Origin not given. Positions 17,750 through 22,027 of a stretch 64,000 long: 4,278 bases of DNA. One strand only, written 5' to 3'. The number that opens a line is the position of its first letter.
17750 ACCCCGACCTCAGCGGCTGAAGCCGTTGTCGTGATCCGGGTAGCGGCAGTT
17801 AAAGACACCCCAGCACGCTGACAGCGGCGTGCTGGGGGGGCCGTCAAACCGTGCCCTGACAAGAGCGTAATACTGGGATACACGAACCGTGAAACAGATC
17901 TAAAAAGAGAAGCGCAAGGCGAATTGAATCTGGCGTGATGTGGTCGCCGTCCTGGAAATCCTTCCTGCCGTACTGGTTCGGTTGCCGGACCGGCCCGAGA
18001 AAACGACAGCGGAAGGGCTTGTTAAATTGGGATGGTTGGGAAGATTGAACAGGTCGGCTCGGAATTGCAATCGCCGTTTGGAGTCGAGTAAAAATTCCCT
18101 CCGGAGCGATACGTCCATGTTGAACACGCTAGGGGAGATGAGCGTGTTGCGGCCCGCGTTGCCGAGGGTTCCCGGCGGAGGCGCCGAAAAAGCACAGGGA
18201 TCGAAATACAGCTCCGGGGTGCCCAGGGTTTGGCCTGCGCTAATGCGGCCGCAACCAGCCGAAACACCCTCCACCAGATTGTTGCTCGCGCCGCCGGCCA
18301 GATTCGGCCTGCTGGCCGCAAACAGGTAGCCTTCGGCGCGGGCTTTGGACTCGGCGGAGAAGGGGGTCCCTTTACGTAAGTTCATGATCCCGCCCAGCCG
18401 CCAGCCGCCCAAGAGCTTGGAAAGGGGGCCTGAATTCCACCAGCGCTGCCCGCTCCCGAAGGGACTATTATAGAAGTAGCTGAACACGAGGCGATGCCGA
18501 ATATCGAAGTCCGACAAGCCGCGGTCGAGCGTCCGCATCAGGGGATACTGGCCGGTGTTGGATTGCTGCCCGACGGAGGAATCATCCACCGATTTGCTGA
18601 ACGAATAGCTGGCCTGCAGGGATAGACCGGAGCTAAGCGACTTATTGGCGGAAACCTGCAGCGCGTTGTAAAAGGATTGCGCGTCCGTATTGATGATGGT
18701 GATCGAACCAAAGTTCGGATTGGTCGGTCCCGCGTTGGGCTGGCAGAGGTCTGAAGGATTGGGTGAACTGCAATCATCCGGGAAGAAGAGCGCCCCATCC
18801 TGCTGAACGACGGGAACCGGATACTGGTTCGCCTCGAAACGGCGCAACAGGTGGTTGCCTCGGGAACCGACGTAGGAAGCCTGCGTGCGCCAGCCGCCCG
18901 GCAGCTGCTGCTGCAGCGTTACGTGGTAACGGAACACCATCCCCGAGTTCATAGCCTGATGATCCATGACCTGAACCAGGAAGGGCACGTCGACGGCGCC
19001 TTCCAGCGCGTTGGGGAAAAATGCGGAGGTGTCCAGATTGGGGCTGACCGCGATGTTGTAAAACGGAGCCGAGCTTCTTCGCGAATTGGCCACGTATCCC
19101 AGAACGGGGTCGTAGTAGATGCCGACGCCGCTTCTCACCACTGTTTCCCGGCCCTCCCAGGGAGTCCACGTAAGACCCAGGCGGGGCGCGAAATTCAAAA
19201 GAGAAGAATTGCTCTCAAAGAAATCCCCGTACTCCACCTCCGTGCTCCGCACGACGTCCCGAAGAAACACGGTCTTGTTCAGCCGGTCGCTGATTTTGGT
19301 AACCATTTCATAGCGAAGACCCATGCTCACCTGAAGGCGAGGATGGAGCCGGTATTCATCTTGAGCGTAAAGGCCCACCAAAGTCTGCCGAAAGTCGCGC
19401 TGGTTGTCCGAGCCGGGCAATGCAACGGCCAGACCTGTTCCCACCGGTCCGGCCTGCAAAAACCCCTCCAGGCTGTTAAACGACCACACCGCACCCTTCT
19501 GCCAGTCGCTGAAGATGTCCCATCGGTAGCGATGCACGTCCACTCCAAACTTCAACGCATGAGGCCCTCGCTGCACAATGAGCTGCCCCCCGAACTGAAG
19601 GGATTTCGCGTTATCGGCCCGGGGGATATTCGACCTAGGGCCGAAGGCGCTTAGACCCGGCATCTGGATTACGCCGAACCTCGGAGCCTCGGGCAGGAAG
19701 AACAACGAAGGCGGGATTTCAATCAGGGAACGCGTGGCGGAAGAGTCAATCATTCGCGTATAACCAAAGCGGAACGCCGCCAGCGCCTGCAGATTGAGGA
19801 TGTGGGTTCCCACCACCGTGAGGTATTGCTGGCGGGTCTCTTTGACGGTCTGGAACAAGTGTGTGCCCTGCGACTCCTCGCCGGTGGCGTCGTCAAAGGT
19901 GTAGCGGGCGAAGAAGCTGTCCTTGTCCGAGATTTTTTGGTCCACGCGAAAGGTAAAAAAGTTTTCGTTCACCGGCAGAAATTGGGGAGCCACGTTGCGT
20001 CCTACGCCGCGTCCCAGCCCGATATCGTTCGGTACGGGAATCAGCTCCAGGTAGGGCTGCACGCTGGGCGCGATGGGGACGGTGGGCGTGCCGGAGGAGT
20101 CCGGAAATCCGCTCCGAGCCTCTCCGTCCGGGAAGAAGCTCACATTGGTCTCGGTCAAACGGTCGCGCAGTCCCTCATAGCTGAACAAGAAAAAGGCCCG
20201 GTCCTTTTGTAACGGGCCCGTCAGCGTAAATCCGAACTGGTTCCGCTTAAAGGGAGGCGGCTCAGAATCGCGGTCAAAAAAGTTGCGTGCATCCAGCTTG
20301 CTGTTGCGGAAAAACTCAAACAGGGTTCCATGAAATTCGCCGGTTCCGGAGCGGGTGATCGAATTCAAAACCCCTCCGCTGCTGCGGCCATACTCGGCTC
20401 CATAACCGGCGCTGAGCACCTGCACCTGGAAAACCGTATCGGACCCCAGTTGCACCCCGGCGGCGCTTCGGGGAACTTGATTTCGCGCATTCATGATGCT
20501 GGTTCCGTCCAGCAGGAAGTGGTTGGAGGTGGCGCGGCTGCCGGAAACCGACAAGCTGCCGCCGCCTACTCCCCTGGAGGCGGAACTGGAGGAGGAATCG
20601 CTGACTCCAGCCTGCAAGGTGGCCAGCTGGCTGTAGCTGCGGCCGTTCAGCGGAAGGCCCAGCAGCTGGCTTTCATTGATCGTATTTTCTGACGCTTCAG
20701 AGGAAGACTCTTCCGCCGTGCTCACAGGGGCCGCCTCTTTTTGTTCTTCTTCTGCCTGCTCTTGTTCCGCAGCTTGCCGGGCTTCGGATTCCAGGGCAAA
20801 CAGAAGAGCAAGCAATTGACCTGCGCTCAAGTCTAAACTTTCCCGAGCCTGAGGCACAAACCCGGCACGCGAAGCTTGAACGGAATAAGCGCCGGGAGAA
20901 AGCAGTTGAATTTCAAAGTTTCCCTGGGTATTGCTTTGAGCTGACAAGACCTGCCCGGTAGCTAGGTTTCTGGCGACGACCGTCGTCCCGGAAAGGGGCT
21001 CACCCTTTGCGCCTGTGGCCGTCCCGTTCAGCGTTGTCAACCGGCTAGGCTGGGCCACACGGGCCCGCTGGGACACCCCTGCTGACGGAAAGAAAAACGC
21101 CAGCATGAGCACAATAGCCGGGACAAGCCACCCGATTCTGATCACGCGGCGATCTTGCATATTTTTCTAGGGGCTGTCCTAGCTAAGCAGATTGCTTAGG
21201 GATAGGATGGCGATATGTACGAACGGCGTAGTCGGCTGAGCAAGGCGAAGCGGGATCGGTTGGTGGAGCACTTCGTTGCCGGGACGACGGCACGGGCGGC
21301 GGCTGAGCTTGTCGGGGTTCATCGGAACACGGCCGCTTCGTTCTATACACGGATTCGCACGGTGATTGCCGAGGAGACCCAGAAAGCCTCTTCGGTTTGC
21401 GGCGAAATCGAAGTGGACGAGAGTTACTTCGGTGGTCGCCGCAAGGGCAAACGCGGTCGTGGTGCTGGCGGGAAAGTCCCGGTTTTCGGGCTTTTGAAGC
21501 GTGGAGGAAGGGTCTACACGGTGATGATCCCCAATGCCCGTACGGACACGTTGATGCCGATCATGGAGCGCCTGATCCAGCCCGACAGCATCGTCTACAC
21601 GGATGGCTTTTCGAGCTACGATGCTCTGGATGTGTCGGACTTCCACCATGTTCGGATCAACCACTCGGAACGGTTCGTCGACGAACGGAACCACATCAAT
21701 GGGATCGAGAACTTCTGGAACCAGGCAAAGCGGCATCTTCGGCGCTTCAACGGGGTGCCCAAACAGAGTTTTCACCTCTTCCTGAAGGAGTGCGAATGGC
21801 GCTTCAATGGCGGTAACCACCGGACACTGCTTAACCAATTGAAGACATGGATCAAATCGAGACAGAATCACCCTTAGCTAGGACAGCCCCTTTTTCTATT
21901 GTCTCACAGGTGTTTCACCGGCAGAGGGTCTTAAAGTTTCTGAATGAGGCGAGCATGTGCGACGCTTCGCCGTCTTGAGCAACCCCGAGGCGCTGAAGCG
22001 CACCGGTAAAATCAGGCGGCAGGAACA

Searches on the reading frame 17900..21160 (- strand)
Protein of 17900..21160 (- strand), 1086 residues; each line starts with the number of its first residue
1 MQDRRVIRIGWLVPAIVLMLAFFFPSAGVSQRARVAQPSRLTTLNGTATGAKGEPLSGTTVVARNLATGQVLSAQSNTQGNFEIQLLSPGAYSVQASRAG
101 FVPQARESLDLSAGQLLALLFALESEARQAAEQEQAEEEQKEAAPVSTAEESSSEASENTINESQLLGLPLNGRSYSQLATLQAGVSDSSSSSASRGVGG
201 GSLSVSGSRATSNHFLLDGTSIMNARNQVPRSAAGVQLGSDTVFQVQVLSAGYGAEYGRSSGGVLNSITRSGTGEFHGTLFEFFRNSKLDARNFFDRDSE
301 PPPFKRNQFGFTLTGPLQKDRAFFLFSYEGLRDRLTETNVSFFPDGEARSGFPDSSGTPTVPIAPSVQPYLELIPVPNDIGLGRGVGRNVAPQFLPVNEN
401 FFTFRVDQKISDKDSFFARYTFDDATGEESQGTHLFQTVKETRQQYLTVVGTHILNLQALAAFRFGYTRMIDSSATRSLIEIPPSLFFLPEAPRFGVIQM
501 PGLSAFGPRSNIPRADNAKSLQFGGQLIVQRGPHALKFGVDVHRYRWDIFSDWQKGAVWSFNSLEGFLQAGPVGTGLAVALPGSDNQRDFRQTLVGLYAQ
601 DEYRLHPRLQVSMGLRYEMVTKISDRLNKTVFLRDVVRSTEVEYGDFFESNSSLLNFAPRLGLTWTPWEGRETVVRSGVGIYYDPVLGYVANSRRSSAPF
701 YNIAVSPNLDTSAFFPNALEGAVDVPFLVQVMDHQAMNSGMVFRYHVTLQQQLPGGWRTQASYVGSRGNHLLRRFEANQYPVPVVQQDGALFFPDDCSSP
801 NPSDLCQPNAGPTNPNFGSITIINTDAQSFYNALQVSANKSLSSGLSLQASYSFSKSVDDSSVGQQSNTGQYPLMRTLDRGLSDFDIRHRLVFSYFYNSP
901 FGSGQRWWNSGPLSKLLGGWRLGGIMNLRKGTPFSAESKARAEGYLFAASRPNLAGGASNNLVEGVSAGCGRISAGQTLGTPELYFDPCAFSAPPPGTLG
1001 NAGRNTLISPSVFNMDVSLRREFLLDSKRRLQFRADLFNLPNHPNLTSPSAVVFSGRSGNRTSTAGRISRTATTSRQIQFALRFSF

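Call 7: search_protein_families(library=pfam, proteins=[window:17900-21160:-])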
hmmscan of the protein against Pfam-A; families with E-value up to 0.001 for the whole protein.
window:17900-21160:- (1086 aa): 4 families
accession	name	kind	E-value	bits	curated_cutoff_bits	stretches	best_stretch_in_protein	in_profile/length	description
PF25183.1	OMP_b-brl_4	-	1e-170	570.5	30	1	268-1079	1-838/838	Outer membrane beta barrel domain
PF13620.12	CarboxypepD_reg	-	7.1e-17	62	32.3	1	43-123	1-81/82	Carboxypeptidase regulatory-like domain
PF00593.30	TonB_dep_Rec_b-barrel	-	1.4e-09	38.8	27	1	484-709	102-267/436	TonB dependent receptor-like, beta-barrel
PF13715.12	CarbopepD_reg_2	-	3.1e-05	24.3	32.2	1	46-129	3-82/88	CarboxypepD_reg-like domain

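Call 13: search_protein_families(library=ncbifam, proteins=[window:17900-21160:-], max_evalue=0.001)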
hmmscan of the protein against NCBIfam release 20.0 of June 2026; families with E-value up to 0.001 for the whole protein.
window:17900-21160:- (1086 aa): 2 families
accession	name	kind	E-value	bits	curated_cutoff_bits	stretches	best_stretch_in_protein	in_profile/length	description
NF010048.1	PRK13524.1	subfamily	9e-05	21.1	493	0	129-288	27-194/744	FepA family TonB-dependent siderophore receptor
NF049945.1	TonB_dep_FCYXU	equivalog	0.00045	18.9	825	0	587-629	375-417/697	TonB-dependent receptor, FCYXU motif-type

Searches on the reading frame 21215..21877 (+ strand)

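Call 8: search_protein_families(library=pfam, proteins=[window:21215-21877:+])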
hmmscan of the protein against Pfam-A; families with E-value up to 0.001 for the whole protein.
window:21215-21877:+ (220 aa): 1 family
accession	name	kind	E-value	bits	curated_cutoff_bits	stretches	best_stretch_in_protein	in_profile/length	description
PF12762.13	DDE_Tnp_IS1595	-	1.2e-33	116.7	27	1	63-198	4-153/153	ISXO2-like transposase domain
